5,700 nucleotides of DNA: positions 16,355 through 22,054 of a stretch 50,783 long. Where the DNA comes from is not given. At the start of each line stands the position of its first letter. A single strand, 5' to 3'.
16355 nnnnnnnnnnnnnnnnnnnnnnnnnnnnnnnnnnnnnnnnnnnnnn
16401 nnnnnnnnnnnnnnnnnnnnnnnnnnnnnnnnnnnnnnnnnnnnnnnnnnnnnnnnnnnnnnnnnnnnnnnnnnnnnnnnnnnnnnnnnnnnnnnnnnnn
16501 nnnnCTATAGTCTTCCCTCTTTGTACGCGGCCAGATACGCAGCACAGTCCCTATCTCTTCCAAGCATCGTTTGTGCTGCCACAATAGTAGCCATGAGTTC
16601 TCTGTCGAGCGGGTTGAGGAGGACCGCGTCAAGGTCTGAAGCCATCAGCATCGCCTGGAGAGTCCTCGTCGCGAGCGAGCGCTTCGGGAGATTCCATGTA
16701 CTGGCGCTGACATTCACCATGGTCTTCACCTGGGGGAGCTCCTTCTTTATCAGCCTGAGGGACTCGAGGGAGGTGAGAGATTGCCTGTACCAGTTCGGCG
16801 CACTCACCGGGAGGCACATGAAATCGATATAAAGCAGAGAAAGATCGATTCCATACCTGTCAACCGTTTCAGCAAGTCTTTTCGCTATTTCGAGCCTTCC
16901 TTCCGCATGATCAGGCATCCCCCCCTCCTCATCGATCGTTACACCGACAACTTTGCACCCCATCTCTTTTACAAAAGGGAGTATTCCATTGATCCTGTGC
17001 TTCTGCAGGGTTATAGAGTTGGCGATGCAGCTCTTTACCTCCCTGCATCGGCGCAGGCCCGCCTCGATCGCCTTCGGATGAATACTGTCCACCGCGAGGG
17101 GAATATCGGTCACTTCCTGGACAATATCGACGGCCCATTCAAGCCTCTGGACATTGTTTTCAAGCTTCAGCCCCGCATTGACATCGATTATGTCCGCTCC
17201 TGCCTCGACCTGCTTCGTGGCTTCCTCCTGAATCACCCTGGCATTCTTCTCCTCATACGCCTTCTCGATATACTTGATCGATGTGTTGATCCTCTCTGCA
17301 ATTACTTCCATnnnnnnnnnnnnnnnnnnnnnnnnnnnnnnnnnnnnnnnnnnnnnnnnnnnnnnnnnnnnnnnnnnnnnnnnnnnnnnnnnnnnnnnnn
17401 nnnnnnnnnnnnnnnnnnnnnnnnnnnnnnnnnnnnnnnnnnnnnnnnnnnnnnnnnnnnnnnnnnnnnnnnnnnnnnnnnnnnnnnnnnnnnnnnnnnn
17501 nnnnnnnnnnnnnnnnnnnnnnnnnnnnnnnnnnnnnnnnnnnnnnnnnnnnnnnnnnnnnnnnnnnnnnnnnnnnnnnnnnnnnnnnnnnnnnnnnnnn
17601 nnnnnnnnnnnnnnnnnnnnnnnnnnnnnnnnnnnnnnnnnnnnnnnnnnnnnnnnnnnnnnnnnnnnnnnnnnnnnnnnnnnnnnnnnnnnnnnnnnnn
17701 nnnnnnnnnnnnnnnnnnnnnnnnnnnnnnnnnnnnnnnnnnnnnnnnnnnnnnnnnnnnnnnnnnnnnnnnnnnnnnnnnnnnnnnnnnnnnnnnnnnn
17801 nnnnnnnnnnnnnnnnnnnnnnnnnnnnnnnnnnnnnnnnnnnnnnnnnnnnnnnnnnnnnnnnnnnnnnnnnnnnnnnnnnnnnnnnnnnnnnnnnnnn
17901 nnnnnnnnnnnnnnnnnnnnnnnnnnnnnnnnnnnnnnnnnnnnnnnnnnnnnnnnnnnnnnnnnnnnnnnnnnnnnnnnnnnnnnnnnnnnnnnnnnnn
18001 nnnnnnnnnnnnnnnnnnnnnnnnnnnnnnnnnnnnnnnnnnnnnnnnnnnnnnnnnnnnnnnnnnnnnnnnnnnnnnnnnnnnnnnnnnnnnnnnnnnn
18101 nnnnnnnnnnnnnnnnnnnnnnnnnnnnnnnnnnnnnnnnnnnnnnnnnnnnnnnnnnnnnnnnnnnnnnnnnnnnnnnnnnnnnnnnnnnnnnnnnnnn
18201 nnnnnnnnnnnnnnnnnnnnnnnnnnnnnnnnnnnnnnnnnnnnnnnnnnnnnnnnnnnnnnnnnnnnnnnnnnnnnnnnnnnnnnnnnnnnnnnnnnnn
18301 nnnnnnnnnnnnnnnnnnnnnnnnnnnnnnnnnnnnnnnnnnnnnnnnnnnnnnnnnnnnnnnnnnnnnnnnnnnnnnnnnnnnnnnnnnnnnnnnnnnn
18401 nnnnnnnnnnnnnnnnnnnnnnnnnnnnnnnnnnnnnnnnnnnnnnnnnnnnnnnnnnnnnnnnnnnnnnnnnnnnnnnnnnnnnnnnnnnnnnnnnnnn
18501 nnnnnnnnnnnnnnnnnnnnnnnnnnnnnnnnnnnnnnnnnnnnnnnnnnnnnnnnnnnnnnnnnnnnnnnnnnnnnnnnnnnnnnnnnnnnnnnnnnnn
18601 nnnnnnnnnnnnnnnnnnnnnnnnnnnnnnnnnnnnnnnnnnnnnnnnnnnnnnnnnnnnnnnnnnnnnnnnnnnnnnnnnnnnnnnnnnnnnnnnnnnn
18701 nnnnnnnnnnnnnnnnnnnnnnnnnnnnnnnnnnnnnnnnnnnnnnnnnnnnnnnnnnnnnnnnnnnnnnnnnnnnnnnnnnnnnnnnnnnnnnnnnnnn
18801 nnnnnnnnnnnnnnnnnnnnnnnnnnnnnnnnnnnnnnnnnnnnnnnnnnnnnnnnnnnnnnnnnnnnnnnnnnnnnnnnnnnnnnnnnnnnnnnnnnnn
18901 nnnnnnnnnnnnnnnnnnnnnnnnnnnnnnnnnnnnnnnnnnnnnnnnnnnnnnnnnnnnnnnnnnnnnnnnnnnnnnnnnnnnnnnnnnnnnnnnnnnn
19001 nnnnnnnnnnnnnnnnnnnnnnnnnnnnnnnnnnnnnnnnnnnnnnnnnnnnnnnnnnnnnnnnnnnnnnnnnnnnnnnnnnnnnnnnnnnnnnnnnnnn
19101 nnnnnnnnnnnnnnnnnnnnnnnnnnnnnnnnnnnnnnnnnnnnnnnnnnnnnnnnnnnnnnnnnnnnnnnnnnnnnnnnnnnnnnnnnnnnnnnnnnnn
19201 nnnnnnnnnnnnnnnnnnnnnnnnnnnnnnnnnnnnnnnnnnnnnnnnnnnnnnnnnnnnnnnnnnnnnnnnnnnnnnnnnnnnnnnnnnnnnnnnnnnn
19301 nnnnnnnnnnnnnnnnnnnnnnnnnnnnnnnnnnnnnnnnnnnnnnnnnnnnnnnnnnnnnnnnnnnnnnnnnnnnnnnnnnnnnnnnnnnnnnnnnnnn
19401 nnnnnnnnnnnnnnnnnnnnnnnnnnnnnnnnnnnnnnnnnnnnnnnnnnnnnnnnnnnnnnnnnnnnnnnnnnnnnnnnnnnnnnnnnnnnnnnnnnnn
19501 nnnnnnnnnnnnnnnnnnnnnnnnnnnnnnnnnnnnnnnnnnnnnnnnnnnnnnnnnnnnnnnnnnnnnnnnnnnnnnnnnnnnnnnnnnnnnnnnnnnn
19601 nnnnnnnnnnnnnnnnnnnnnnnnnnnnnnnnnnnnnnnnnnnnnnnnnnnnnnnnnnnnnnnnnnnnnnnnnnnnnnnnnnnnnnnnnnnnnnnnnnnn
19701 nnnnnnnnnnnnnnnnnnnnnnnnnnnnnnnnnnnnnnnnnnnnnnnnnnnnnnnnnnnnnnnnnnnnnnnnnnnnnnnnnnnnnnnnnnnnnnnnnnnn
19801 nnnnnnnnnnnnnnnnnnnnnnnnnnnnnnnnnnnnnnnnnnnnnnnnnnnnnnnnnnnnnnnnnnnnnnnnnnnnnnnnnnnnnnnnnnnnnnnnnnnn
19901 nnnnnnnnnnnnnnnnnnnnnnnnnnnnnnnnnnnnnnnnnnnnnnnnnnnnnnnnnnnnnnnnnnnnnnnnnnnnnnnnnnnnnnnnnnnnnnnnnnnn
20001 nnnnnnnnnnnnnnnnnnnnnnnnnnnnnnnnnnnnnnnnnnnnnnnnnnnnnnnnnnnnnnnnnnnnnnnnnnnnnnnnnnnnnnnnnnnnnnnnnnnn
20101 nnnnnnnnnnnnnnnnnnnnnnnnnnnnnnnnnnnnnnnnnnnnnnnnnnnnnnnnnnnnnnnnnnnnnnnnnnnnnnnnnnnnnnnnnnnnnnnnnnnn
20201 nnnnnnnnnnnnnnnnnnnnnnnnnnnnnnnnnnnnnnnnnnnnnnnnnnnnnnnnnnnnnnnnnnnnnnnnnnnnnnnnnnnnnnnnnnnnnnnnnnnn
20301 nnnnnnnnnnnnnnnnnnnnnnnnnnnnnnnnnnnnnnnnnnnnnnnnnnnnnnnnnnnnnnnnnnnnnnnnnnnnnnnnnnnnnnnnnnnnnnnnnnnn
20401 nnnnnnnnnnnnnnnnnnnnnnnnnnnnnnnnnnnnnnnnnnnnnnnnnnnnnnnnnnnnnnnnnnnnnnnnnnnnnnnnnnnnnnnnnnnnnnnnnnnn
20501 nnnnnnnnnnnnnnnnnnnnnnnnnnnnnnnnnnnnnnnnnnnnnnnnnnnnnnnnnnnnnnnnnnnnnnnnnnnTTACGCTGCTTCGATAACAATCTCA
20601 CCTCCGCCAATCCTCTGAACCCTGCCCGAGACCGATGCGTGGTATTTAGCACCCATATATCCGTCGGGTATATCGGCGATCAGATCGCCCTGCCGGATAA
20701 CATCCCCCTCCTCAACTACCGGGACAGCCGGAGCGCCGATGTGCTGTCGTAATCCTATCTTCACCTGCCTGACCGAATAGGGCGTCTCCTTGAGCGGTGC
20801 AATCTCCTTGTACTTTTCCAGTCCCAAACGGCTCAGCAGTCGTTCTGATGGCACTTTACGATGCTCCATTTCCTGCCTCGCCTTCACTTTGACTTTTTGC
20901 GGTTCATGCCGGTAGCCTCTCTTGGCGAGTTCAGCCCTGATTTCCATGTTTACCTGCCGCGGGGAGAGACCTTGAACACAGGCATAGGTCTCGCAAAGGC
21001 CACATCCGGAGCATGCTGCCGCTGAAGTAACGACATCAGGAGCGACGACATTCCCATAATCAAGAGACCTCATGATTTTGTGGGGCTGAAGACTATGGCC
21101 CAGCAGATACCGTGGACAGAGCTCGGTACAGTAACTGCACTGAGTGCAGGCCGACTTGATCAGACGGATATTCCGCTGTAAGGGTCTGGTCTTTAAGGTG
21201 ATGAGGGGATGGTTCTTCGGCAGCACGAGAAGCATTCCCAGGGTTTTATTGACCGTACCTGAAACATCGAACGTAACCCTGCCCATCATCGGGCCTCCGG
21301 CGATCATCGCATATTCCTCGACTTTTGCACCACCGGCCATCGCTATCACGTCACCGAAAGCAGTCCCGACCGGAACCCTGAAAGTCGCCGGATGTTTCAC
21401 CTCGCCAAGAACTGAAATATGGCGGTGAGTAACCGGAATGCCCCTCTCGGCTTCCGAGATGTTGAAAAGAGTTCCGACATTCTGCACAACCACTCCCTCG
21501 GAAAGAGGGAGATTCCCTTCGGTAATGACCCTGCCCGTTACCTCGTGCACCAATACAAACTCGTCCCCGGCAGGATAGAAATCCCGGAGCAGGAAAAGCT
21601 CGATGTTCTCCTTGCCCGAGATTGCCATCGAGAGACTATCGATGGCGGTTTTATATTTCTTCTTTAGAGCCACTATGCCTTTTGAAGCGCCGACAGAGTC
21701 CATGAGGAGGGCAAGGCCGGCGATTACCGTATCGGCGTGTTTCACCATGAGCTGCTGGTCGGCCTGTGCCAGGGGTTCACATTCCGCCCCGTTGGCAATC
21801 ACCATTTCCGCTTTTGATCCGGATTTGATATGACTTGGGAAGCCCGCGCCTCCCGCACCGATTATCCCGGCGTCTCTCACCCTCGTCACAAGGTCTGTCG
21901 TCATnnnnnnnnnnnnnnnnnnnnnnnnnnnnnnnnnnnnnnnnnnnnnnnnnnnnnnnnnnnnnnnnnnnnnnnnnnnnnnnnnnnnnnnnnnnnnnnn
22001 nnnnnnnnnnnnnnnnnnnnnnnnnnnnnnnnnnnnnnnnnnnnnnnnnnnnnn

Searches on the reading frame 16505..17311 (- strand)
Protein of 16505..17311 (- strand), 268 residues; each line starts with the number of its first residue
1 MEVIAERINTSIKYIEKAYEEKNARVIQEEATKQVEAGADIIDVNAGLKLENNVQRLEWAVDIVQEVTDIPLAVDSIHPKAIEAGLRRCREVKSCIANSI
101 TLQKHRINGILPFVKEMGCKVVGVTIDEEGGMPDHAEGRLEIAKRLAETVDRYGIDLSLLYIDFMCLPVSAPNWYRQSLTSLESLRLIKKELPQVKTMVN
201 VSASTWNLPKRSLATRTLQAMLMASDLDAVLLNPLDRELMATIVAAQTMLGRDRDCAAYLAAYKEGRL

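Call 119: search_protein_families(library=pfam, proteins=[window:16505-17311:-], max_evalue=0.00001)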
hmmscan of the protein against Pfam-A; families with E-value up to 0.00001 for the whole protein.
window:16505-17311:- (268 aa): 1 family
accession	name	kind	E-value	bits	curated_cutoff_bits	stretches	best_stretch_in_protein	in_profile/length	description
PF00809.28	Pterin_bind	-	1e-14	55.3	25.5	1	22-216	18-227/244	Pterin binding enzyme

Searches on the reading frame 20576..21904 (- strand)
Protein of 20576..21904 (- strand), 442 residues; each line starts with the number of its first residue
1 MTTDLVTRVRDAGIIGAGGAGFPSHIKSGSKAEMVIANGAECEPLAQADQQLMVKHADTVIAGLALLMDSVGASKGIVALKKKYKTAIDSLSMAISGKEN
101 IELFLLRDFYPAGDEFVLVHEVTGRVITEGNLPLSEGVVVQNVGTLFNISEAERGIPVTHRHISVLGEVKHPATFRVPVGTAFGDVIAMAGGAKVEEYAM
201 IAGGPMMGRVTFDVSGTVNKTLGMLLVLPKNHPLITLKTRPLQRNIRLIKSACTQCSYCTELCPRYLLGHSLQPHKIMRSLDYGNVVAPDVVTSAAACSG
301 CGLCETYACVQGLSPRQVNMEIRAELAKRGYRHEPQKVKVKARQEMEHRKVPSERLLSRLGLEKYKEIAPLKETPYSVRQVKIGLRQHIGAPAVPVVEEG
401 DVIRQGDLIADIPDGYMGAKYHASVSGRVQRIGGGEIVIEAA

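Call 60: search_protein_families(library=pfam, proteins=[window:20576-21904:-], max_evalue=0.001)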
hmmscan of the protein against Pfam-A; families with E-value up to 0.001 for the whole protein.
window:20576-21904:- (442 aa): 6 families
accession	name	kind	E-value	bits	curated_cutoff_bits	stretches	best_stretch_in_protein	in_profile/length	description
PF01512.22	Complex1_51K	-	5e-43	147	31.2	1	9-150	1-149/150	Nuo51 FMN-binding domain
PF13534.11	Fer4_17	-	1.8e-14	54.5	22.2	1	252-314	1-61/61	4Fe-4S dicluster domain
PF13375.12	RnfC_N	-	7.2e-13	48.9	25.6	1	379-433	28-81/101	RnfC Barrel sandwich hybrid domain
PF10531.15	SLBB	-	4.1e-11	43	27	1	164-209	3-54/55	SLBB domain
PF13187.11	Fer4_9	-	6.9e-05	23.2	27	1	252-309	1-47/52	4Fe-4S dicluster domain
PF13183.11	Fer4_8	-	8.5e-05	23.5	27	1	251-307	3-63/68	4Fe-4S dicluster domain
